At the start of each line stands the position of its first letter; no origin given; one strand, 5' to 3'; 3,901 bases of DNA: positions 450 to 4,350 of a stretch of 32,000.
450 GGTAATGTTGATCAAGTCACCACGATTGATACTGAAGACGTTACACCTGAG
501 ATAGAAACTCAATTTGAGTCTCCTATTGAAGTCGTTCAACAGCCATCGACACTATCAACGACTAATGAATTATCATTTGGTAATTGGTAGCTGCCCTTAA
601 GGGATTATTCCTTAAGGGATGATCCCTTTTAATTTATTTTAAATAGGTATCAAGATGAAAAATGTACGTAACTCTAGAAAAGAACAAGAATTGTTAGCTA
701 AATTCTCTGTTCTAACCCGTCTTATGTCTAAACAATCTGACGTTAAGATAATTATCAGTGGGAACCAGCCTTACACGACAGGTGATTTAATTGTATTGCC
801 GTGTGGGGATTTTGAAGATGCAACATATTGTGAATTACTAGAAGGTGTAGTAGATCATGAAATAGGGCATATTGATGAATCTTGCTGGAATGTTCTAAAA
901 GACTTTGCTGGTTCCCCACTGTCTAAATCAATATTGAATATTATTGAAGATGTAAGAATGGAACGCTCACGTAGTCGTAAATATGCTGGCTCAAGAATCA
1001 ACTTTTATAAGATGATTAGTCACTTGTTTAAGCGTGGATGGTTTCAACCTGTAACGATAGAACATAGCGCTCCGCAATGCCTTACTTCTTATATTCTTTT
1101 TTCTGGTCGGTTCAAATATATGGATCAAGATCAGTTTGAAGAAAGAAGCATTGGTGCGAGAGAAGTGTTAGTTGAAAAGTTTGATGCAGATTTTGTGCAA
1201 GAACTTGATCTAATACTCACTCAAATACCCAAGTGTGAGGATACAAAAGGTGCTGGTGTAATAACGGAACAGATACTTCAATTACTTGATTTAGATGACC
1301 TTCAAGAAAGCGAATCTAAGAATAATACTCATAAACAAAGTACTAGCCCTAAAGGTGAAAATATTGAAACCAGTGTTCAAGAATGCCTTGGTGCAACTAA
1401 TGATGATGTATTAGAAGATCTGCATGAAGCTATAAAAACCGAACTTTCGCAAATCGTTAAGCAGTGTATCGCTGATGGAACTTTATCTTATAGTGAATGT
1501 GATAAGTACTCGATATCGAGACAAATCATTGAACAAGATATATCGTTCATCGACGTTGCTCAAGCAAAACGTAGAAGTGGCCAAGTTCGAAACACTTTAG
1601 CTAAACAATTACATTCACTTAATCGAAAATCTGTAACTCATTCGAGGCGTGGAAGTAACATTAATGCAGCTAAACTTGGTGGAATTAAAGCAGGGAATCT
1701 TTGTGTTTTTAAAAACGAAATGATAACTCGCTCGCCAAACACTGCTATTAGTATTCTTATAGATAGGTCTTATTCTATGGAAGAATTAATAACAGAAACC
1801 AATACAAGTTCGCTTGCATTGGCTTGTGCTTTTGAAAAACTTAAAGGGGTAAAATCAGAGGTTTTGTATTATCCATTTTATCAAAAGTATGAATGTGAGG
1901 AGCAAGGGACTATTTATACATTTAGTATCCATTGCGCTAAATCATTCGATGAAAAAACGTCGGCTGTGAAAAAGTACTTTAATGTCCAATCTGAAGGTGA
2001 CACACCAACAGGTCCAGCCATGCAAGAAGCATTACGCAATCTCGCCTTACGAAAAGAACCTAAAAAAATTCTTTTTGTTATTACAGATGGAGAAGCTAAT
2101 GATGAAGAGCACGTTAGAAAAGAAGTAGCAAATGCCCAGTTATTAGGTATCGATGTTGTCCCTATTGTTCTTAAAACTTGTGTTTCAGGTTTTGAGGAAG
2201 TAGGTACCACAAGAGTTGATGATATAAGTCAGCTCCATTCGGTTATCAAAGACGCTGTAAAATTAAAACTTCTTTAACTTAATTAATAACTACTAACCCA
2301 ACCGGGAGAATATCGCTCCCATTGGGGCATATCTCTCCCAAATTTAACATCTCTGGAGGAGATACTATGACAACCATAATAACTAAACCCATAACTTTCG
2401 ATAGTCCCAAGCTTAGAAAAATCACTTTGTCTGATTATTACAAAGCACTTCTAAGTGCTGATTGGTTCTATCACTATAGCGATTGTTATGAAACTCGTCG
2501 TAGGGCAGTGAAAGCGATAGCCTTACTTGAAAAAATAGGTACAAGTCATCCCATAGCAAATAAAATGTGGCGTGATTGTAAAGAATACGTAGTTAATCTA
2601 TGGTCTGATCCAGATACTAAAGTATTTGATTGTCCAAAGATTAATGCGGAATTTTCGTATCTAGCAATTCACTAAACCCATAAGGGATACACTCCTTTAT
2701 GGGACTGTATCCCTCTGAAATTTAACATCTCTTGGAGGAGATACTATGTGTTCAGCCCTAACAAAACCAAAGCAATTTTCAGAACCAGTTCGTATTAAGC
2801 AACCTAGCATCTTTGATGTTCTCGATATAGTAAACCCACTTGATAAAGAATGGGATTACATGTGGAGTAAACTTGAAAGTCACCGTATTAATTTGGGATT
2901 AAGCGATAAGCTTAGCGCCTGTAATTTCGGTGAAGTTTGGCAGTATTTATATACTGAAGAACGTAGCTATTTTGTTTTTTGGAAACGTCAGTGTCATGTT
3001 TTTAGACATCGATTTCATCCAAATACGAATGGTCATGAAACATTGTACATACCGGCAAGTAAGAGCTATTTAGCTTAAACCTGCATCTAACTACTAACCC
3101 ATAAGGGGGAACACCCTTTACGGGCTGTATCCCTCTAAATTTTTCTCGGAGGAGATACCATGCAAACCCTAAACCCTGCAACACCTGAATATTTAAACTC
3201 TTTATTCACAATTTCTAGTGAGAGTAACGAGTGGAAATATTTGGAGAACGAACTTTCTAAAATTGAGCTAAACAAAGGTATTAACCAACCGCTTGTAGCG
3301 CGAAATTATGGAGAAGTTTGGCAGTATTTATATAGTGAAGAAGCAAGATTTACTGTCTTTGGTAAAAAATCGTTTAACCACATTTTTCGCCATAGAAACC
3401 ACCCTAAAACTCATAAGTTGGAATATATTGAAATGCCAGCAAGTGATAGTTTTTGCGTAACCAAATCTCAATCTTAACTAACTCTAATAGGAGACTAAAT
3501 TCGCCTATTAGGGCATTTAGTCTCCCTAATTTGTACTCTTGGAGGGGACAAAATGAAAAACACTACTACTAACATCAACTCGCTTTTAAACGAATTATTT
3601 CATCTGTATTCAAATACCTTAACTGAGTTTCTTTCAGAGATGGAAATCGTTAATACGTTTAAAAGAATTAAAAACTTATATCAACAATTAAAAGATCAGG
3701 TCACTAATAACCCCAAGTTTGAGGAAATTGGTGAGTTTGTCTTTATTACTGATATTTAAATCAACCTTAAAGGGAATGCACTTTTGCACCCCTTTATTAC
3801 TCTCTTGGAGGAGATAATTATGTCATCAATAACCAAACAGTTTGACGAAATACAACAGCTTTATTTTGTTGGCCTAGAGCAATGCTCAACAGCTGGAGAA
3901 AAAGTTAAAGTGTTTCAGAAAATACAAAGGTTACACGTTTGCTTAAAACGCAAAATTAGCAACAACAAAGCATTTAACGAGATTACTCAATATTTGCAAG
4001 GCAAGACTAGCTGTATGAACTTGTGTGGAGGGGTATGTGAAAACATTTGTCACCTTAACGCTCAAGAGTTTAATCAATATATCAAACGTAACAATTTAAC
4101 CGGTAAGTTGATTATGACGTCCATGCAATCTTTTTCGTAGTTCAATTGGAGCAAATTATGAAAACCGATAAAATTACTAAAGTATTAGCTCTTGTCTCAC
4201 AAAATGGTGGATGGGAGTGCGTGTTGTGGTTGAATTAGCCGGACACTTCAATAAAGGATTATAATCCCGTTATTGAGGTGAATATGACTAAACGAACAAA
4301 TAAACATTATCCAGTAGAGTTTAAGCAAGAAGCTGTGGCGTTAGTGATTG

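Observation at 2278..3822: Covarying hairpin / decoy-SD / anti-SD / SD leader repeated in front of consecutive small ORFs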

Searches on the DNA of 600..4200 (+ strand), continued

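Call 53: search_with_rna_model(model_id=R1, sources=[window, L001, L002, L004, L006, L007, L008, L009, L010, L011, L012], max_evalue=0.001, make_alignment=true)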
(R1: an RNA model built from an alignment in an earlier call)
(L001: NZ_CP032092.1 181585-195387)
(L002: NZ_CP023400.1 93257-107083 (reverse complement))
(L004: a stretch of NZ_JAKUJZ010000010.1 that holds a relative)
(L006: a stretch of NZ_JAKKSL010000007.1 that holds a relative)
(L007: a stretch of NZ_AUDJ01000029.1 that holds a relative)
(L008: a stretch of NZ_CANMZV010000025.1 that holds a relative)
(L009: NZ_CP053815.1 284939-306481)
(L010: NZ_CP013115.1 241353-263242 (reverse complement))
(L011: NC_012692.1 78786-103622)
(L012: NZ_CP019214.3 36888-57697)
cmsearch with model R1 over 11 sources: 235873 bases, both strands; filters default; matches with E-value up to 0.001: 74.
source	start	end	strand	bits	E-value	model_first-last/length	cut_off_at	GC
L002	8152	8227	+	85.4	1e-23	1-76/76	no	0.46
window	3091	3162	+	75.9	9.8e-21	1-76/76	no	0.47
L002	4359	4436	+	74.8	2.2e-20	1-76/76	no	0.5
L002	10044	10118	+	73.7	4.6e-20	1-76/76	no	0.4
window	2670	2748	+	70.9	3.6e-19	1-76/76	no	0.41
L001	1955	2030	+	69.6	8.7e-19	1-76/76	no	0.45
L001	2979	3057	+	68.4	2.1e-18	1-76/76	no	0.42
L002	2666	2742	+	61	4.3e-16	1-76/76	no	0.47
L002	1989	2066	+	59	1.8e-15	1-76/76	no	0.53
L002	5934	6010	+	56.1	1.4e-14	1-76/76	no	0.45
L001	5918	5991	+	52.2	2.4e-13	1-76/76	no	0.49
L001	8651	8726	+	49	2.4e-12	1-76/76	no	0.47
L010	11981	12057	+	45.1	4e-11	1-76/76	no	0.51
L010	9917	9997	+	43.1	1.7e-10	1-76/76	no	0.51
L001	10647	10716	+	40.7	9.4e-10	1-76/76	no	0.43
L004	9924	10000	+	39.5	2.2e-09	1-76/76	no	0.48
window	2290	2369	+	39.1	2.9e-09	1-76/76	no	0.46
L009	20804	20883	+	38.9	3.3e-09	1-76/76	no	0.46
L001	4716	4791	+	38.9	3.3e-09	1-76/76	no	0.46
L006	4452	4524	+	38.5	4.4e-09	1-76/76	no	0.36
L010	16980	17049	+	38.1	5.8e-09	1-76/76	no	0.46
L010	8733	8809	+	37.8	7.5e-09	1-76/76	no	0.44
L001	10363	10424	+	37.2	1.2e-08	1-76/76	no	0.63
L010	6087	6152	+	36.9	1.4e-08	1-76/76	no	0.47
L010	7045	7125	+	36.7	1.7e-08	1-76/76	no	0.47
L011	4214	4283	+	35.8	3.1e-08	1-76/76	no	0.53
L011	8451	8522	+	35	5.5e-08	1-76/76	no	0.62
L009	17376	17450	+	34.4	8.3e-08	1-76/76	no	0.45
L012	7571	7637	+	34.4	8.7e-08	1-76/76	no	0.46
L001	8079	8150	+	34.3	9e-08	1-76/76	no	0.4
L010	18475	18543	+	33.6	1.5e-07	1-76/76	no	0.45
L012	14244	14313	+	32.1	4.5e-07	1-76/76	no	0.43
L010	13975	14061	+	32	4.7e-07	1-76/76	no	0.4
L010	6343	6414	+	31.8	5.5e-07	1-76/76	no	0.57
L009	16101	16181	+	31.8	5.6e-07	1-76/76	no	0.49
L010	19351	19424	+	30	2e-06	1-76/76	no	0.41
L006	2175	2259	+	30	2e-06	1-76/76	no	0.34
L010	15931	16004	+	29.9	2.1e-06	1-76/76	no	0.45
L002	5537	5603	+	29.9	2.2e-06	1-76/76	no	0.45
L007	7189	7258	+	29.8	2.2e-06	1-76/76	no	0.49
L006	12112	12178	+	29.6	2.6e-06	1-76/76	no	0.36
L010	14601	14675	+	29.5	2.8e-06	1-76/76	no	0.36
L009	13690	13758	+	28.9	4.3e-06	1-76/76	no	0.46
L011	22155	22220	+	28.9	4.3e-06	1-76/76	no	0.58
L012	10856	10926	+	28.9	4.3e-06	1-76/76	no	0.49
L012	17346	17414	+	28.6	5.5e-06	1-76/76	no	0.49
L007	13143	13212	+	28.2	7.2e-06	1-76/76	no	0.49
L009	19051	19117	+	28.1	7.8e-06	1-76/76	no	0.51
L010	16361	16431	+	28.1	8e-06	1-76/76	no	0.46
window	3475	3555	+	27.8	9.9e-06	1-76/76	no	0.38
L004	1132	1217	+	27.7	1e-05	1-76/76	no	0.48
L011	6776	6845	+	27.6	1.1e-05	1-76/76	no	0.54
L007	8835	8903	+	27.1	1.6e-05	1-76/76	no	0.51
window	3758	3822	+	27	1.7e-05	1-76/76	no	0.37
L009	9825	9891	-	26.8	1.9e-05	1-76/76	no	0.39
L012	16234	16304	+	26.6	2.3e-05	1-76/76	no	0.48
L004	12037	12123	+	26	3.5e-05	1-76/76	no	0.48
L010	5440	5507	+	25.8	4.2e-05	1-76/76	no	0.44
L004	1439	1513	+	25.7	4.5e-05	1-76/76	no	0.49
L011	9661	9732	+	25.2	6.3e-05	1-76/76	no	0.62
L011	11022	11094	+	24.8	8.2e-05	1-76/76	no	0.55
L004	2650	2752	+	24.7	8.8e-05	1-76/76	no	0.43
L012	8776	8842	+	24.2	0.00013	1-76/76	no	0.4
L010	3909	3988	+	24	0.00014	1-76/76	no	0.5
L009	5215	5295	+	24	0.00015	1-76/76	no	0.43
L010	13433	13515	+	23.6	0.0002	1-76/76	no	0.33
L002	1047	1116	+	23.5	0.00021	1-76/76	no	0.44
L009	9848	9943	+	23.5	0.00021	1-76/76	no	0.46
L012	5117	5175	+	23.4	0.00024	1-76/76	no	0.49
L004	6144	6235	+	22.9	0.00032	1-76/76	no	0.49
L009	20107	20192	+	22.9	0.00033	1-76/76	no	0.44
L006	3385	3467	+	22.1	0.00059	1-76/76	no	0.33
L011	21678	21746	+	21.8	0.00074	1-76/76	no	0.52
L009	19432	19499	+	21.4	0.00095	1-76/76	no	0.51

Alignment A8: 74 matches aligned to the model, 171 columns, each read 5' to 3' on its own strand. Consensus structure (alignment columns), stored with it:
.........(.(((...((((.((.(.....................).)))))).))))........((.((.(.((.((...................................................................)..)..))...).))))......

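Call 56: search_rna_families(sources=[L011, L012, L010, L009, L001, L002], threshold=gathering)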
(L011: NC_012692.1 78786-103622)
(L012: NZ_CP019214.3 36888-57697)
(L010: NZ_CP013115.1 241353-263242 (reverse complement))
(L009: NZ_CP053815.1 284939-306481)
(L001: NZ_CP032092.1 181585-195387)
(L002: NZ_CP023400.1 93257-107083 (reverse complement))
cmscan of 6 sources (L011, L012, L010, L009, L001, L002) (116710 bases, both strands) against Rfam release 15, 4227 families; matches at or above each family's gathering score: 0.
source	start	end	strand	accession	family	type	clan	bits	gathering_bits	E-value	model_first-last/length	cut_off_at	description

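Call 57: search_rna_families(source=L011, start=3800, end=23000, threshold=evalue, max_evalue=5)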
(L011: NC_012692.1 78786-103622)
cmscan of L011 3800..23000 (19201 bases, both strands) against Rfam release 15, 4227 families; matches with E-value up to 5: 4.
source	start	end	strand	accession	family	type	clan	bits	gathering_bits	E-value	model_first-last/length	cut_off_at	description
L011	16871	16935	+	RF00722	mir-451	Gene; miRNA;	-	24.1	66.5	0.26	1-71/71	no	mir-451 microRNA precursor family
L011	13782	13886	-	RF01575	DdR7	Gene; snRNA; snoRNA; CD-box;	-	22.5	80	3.1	1-98/98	no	Dictyostelium snoRNA Dd7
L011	10675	10711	-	RF03131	L25-Gammaproteobacteria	Cis-reg; leader;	-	19.7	34.1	4.6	1-26/26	no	L25-Gammaproteobacteria ribosomal protein leader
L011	12745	12810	+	RF00613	SNORD94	Gene; snRNA; snoRNA; CD-box;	-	18.8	60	1.8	1-137/137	no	Small nucleolar RNA SNORD94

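Call 76: search_with_rna_model(model_id=R1, sources=[L013, L014, L015, L016], max_evalue=0.05)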
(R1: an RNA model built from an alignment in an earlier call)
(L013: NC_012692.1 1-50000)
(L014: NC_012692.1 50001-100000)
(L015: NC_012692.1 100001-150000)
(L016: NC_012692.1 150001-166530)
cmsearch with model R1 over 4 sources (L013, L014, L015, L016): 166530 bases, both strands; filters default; matches with E-value up to 0.05: 20.
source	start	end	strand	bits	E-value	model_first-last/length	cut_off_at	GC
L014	32999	33068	+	35.8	2.2e-08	1-76/76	no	0.53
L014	37236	37307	+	35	3.9e-08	1-76/76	no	0.62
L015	5670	5740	+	32.9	1.7e-07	1-76/76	no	0.54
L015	940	1005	+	28.9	3.1e-06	1-76/76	no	0.58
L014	35561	35630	+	27.6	8.1e-06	1-76/76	no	0.54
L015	6980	7050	+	26.3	2.1e-05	1-76/76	no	0.51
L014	38446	38517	+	25.2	4.4e-05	1-76/76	no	0.62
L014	39807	39879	+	24.8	5.8e-05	1-76/76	no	0.55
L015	5040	5108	+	23.3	0.00018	1-76/76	no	0.55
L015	3597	3660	+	23.2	0.00019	1-76/76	no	0.55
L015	463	531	+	21.8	0.00052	1-76/76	no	0.52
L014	46142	46206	+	21.2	0.00077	1-76/76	no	0.62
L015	6731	6797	+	20.7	0.0011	1-76/76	no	0.48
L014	36172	36255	+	20.4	0.0014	1-76/76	no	0.55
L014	47099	47173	+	19.9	0.002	1-76/76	no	0.59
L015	3863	3935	+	18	0.008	1-76/76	no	0.53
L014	47480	47553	+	16.9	0.017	1-76/76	no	0.54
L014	37194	37277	-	16.3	0.026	1-76/76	no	0.62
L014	44707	44777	+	16.1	0.03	1-76/76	no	0.52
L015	9607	9679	+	16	0.032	1-76/76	no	0.51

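Call 93: search_with_rna_model(model_id=R1, sources=[L018, L019, L020, L017], max_evalue=0.01)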
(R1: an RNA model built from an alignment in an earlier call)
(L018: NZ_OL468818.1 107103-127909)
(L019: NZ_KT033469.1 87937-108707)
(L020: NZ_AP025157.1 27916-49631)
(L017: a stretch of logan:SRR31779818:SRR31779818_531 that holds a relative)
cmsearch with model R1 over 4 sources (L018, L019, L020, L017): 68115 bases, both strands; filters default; matches with E-value up to 0.01: 37.
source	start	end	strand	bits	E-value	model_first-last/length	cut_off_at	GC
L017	3661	3732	+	75.9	2.8e-21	1-76/76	no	0.47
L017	3240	3318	+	70.9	1e-19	1-76/76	no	0.41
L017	2860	2939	+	39.1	8.4e-10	1-76/76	no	0.46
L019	2794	2863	+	35.4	1.2e-08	1-76/76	no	0.53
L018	7574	7640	+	34.4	2.5e-08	1-76/76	no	0.46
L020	2309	2393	+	32.5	9.6e-08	1-76/76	no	0.45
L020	8338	8409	+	31.2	2.4e-07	1-76/76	no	0.5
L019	6451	6521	+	30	5.9e-07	1-76/76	no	0.59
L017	4045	4125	+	27.8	2.9e-06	1-76/76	no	0.38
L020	19753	19827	+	27.4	3.6e-06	1-76/76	no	0.47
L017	4328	4392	+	27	5e-06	1-76/76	no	0.37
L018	10853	10924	+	27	5e-06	1-76/76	no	0.49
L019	11547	11618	+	26.8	5.7e-06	1-76/76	no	0.49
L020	16073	16141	+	26.6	6.5e-06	1-76/76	no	0.57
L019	18686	18759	+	26.5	7.4e-06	1-76/76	no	0.54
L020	18280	18346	+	24.6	2.9e-05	1-76/76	no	0.54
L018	8779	8845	+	24.2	3.8e-05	1-76/76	no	0.4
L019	5375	5444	+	24.1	4e-05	1-76/76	no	0.56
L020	6883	6951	+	24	4.2e-05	1-76/76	no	0.55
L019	16955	17018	+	24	4.4e-05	1-76/76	no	0.62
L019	12715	12783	+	23.9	4.7e-05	1-76/76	no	0.57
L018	5120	5178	+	23.4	6.8e-05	1-76/76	no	0.49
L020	9936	10009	+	22.8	0.0001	1-76/76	no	0.47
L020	1829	1904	+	22.5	0.00013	1-76/76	no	0.47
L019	9025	9094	+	22.3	0.00015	1-76/76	no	0.56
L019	10927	10996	+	22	0.00017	1-76/76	no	0.47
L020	21068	21142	+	21.6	0.00024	1-76/76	no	0.51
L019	13948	14018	+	21.3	0.00029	1-76/76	no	0.58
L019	17531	17600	+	21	0.00038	1-76/76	no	0.5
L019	18287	18358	+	20.8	0.00042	1-76/76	no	0.56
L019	15747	15812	+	20.3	0.00059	1-76/76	no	0.55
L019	11881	11951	+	20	0.00078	1-76/76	no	0.52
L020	12033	12099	+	19.9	0.00082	1-76/76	no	0.54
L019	16693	16759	+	19.5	0.0011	1-76/76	no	0.6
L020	5813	5886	+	18.1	0.0029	1-76/76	no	0.54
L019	6458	6484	-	17.9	0.0035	8-34/76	no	0.81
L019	3393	3466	+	16.5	0.0091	1-76/76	no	0.53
